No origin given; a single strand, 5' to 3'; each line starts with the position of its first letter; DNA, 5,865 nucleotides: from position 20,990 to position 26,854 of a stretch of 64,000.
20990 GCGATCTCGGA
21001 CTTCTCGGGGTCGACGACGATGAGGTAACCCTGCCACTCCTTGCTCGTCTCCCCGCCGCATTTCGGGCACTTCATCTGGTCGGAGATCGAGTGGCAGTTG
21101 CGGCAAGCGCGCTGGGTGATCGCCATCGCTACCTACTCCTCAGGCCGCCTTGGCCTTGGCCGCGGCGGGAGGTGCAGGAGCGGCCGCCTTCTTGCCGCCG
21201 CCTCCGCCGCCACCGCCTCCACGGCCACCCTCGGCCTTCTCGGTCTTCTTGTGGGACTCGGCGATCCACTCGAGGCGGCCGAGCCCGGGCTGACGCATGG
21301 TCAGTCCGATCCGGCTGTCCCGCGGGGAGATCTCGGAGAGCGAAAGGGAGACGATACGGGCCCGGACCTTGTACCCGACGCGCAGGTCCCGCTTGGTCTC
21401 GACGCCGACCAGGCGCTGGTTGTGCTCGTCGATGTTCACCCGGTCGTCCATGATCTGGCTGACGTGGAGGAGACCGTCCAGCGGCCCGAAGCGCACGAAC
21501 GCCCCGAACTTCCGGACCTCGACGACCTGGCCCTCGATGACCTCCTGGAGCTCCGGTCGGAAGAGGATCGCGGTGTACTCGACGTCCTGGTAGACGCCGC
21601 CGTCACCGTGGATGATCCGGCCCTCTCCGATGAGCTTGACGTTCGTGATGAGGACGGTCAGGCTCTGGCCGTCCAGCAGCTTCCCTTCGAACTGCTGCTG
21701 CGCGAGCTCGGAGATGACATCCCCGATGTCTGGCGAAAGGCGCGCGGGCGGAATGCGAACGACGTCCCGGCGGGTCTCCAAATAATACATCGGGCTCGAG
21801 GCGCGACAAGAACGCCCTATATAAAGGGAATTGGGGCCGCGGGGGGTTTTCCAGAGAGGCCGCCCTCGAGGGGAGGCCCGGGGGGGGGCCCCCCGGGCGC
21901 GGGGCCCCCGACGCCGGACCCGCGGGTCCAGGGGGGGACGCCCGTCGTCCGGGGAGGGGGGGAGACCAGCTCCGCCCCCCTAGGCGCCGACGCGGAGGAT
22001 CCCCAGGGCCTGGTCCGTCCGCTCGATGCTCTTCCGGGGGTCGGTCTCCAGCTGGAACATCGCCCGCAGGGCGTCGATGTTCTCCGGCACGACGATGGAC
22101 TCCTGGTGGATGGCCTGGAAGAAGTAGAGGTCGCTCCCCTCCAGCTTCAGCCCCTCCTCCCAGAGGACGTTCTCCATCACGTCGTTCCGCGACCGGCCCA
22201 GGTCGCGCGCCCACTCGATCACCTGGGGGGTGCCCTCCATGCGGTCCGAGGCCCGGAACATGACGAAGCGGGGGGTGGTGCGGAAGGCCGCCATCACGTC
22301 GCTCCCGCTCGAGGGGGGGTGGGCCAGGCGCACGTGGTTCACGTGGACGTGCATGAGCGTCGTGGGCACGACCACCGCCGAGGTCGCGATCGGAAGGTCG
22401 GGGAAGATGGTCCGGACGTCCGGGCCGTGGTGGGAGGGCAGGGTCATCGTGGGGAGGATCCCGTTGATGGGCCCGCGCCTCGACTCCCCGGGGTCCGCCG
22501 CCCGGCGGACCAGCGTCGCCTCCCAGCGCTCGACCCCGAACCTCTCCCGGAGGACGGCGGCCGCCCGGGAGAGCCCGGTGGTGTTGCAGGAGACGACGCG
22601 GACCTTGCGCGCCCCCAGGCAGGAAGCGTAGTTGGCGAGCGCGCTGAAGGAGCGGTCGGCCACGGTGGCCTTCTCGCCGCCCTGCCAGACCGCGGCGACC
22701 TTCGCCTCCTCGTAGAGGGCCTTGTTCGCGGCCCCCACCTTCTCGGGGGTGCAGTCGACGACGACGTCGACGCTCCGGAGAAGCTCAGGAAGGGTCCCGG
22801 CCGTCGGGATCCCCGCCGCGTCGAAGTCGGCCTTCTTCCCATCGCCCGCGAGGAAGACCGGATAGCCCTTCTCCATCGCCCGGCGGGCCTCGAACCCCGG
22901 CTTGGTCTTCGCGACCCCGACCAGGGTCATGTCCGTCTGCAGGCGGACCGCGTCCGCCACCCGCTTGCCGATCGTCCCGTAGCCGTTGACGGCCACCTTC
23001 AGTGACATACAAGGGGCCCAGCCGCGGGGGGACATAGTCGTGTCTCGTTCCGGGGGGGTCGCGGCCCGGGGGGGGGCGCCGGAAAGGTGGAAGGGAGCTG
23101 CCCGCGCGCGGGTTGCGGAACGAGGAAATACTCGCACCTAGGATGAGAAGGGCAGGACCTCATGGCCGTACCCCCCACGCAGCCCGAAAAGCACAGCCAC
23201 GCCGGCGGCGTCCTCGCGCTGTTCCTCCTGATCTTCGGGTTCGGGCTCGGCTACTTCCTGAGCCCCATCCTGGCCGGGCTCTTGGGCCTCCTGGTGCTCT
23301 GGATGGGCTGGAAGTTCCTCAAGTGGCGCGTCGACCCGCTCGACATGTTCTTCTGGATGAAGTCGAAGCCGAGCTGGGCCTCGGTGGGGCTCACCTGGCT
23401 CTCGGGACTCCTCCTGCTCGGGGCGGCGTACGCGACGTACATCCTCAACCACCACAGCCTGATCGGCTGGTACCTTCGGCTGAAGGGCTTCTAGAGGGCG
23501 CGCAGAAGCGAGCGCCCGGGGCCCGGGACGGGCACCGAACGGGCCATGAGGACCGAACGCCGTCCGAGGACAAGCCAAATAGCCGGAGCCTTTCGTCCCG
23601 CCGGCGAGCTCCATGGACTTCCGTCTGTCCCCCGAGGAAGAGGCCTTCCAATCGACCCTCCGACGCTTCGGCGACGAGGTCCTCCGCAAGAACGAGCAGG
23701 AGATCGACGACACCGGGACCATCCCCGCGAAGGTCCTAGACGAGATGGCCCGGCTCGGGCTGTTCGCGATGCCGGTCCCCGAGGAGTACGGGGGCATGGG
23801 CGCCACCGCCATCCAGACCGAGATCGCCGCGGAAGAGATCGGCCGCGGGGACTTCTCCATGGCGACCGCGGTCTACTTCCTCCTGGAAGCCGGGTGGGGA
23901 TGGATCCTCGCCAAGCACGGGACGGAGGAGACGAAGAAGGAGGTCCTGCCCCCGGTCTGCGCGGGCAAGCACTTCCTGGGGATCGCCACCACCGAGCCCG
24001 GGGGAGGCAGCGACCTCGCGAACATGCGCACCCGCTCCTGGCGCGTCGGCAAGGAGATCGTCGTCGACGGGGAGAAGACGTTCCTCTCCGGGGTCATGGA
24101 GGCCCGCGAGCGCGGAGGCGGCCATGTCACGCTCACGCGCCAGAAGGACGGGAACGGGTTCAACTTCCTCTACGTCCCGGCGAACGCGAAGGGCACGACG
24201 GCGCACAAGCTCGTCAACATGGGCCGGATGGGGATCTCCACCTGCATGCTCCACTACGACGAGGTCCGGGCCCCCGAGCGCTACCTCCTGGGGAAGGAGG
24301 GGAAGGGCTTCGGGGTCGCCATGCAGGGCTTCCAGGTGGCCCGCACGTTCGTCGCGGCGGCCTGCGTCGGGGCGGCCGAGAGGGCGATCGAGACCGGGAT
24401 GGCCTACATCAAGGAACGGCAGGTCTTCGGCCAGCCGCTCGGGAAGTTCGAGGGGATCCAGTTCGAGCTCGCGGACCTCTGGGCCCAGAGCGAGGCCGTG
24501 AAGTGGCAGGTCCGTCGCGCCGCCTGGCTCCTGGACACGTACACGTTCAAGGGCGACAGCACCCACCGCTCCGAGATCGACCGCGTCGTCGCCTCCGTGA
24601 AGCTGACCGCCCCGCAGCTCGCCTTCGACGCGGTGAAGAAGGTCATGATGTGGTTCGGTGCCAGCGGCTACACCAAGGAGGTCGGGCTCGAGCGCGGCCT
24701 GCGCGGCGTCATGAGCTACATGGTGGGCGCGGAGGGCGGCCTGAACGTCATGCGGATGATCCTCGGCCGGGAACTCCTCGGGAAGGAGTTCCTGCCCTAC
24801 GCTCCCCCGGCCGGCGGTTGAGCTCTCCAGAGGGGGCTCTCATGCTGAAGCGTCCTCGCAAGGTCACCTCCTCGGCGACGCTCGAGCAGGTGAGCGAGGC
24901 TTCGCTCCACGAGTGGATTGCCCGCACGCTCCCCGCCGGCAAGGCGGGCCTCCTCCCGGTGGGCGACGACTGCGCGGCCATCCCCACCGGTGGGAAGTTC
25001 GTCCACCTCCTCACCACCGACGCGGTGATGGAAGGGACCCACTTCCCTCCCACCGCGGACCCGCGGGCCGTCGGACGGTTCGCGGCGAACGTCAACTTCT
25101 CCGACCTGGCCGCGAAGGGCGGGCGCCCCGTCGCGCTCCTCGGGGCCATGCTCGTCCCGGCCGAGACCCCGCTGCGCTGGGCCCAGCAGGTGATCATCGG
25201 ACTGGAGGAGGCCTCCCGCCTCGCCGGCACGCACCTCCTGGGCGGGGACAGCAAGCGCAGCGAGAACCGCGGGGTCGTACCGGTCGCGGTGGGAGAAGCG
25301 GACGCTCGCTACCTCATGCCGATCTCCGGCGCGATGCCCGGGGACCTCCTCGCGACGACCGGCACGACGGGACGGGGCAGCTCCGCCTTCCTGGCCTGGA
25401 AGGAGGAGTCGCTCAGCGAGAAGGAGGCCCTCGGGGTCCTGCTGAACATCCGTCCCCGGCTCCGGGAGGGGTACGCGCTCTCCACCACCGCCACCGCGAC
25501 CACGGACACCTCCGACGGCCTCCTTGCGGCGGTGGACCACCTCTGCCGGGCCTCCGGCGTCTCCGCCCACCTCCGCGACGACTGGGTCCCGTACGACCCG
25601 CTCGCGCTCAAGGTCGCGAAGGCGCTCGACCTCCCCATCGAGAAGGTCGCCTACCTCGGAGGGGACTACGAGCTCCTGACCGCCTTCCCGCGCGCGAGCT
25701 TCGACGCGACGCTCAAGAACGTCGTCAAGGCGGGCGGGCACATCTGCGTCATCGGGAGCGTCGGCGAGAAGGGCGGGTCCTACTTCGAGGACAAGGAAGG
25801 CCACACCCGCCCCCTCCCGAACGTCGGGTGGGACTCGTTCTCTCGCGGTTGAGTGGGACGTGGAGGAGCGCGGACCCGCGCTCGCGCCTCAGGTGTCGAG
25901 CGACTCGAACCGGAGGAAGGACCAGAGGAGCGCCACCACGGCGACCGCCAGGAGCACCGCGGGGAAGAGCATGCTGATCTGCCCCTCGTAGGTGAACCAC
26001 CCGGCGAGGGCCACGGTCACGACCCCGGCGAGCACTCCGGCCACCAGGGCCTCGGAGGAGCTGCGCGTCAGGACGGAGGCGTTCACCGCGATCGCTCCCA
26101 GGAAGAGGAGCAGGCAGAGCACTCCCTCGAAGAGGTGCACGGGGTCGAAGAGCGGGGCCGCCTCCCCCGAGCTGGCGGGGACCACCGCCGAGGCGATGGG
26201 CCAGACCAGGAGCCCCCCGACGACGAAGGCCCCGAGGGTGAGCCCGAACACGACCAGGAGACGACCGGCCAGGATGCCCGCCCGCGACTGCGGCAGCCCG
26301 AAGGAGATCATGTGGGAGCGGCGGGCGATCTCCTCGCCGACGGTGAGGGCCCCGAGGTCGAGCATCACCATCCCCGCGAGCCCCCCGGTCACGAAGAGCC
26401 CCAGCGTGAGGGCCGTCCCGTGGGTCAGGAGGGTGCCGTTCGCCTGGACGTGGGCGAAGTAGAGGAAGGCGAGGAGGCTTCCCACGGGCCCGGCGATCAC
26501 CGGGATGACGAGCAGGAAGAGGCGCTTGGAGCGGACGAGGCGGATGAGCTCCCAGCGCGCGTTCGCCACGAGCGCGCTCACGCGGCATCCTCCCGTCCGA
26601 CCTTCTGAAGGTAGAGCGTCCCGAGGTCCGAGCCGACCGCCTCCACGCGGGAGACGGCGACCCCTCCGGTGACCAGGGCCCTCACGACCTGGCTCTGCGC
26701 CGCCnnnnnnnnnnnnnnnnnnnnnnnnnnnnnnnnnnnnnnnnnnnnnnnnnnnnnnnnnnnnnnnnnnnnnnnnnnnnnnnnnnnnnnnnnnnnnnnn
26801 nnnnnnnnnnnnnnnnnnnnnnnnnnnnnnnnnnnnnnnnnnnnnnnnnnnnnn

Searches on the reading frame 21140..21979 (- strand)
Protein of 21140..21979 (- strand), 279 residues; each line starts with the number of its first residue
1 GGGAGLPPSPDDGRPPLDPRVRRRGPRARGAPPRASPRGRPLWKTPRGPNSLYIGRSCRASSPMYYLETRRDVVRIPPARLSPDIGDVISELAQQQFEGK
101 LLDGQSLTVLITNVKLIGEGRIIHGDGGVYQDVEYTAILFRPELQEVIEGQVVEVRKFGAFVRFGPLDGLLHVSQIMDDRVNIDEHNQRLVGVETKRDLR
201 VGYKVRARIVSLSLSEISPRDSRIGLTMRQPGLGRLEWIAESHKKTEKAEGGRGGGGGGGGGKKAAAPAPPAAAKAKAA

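Call 33: search_protein_families(library=pfam, proteins=[window:21140-21979:-], max_evalue=0.0001)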
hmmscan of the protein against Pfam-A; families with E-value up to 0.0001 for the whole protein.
window:21140-21979:- (279 aa): 2 families
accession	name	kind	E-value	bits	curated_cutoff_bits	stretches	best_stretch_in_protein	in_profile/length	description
PF03876.22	SHS2_Rpb7-N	-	1.1e-11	45.1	24.8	1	71-127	1-57/57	SHS2 domain found in N terminus of Rpb7p/Rpc25p/MJ0397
PF00575.29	S1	-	1.6e-10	41.7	22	1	142-209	2-59/74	S1 RNA binding domain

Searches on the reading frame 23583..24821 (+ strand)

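Call 33: search_protein_families(library=pfam, proteins=[window:23583-24821:+], max_evalue=0.0001)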
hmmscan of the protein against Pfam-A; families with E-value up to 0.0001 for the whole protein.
window:23583-24821:+ (412 aa): 4 families
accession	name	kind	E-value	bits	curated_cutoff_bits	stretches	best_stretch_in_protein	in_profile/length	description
PF00441.29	Acyl-CoA_dh_1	-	3.3e-29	102.4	22.4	1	240-399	1-150/150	Acyl-CoA dehydrogenase, C-terminal domain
PF02771.21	Acyl-CoA_dh_N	-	1.1e-28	100.3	22.9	1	16-129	1-113/113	Acyl-CoA dehydrogenase, N-terminal domain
PF02770.24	Acyl-CoA_dh_M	-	4.8e-13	49.5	33.3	1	134-228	2-97/97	Acyl-CoA dehydrogenase, middle domain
PF08028.16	Acyl-CoA_dh_2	-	3e-11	44.2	22.7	1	257-376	3-123/134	Acyl-CoA dehydrogenase, C-terminal domain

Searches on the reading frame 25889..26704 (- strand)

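Call 33: search_protein_families(library=pfam, proteins=[window:25889-26704:-], max_evalue=0.0001)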
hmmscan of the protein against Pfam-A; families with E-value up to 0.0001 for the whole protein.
window:25889-26704:- (271 aa): 1 family
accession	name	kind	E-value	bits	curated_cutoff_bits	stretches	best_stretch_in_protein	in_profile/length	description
PF12679.13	ABC2_membrane_2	-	2.2e-05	24.3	27.2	1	49-231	4-196/283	ABC-2 family transporter protein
